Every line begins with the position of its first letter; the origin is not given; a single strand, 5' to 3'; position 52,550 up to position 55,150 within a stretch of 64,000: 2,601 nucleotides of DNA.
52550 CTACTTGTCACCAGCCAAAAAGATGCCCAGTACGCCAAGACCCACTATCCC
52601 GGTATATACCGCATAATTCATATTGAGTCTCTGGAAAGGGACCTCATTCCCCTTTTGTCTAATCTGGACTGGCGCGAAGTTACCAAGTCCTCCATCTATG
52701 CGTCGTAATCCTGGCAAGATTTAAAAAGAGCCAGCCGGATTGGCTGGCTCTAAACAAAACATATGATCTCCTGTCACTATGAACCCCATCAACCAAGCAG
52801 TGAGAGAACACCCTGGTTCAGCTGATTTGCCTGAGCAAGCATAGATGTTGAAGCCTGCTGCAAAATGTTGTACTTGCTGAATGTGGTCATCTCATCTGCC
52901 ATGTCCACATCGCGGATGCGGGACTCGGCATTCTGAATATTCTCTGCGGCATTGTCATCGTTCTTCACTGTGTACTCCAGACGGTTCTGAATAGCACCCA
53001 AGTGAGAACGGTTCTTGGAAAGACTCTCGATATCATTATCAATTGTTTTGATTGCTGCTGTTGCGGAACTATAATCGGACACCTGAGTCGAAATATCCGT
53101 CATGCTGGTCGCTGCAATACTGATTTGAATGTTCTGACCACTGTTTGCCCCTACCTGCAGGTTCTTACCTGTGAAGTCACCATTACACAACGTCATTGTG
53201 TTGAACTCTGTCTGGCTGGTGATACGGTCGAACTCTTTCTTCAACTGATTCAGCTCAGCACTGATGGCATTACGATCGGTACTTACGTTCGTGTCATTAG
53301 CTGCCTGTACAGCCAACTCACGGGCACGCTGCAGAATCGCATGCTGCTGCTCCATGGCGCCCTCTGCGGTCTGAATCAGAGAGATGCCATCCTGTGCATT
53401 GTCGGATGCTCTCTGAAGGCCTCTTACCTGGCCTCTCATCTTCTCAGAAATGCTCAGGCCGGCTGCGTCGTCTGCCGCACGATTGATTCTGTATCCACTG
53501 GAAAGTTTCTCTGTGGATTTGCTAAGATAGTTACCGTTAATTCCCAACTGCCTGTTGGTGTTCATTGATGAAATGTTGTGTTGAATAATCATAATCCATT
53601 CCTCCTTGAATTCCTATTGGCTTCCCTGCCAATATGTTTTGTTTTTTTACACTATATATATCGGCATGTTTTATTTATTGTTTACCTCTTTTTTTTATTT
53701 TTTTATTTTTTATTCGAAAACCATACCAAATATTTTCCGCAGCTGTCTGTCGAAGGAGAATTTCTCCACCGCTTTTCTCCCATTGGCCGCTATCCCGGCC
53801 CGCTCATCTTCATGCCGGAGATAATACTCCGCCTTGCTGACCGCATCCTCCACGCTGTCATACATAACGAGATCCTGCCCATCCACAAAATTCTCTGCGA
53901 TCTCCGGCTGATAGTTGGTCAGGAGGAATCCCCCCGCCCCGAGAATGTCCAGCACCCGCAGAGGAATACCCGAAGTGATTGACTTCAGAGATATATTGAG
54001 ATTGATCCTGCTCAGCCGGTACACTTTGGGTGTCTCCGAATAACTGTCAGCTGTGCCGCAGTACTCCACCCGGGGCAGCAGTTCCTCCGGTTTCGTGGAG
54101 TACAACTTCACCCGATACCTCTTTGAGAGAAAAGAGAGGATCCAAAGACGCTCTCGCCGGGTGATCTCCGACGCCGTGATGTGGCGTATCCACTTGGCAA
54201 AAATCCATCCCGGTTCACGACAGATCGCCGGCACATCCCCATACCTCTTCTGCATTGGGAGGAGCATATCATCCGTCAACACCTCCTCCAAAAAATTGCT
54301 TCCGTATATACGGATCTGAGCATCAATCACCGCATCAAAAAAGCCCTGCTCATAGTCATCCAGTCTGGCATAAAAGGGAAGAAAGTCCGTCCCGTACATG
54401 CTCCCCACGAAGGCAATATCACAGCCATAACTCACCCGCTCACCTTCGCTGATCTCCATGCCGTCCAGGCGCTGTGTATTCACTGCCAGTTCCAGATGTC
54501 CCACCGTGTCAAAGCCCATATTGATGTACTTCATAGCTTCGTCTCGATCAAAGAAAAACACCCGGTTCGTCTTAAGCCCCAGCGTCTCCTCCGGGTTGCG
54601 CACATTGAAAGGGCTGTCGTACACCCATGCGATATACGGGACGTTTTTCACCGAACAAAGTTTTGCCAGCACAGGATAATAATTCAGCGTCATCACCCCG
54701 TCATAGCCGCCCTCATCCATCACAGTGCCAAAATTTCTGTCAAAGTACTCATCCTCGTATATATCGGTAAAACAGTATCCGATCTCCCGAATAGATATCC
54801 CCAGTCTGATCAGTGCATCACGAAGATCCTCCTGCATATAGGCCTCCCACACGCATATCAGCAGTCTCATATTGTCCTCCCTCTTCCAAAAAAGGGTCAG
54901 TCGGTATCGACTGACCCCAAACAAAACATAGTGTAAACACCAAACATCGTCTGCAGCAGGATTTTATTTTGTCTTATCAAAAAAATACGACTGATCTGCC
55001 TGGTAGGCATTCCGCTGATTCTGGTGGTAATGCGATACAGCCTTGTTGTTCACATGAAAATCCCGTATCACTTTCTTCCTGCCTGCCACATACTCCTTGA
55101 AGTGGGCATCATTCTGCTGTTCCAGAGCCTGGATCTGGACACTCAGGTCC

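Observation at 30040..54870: Flagellin glycosylation island of about 25 kb, organised as one very long minus-strand operon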

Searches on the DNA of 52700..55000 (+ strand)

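Call 11: search_dna_similar(query=window:52700-55000:+, collection=plasmids, mode=near, max_rows=5)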
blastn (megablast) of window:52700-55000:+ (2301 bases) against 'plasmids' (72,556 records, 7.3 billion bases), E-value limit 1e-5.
No match.
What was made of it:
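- Tried and rejected: Plasmid megablast of the fliC region: no match (call 11).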
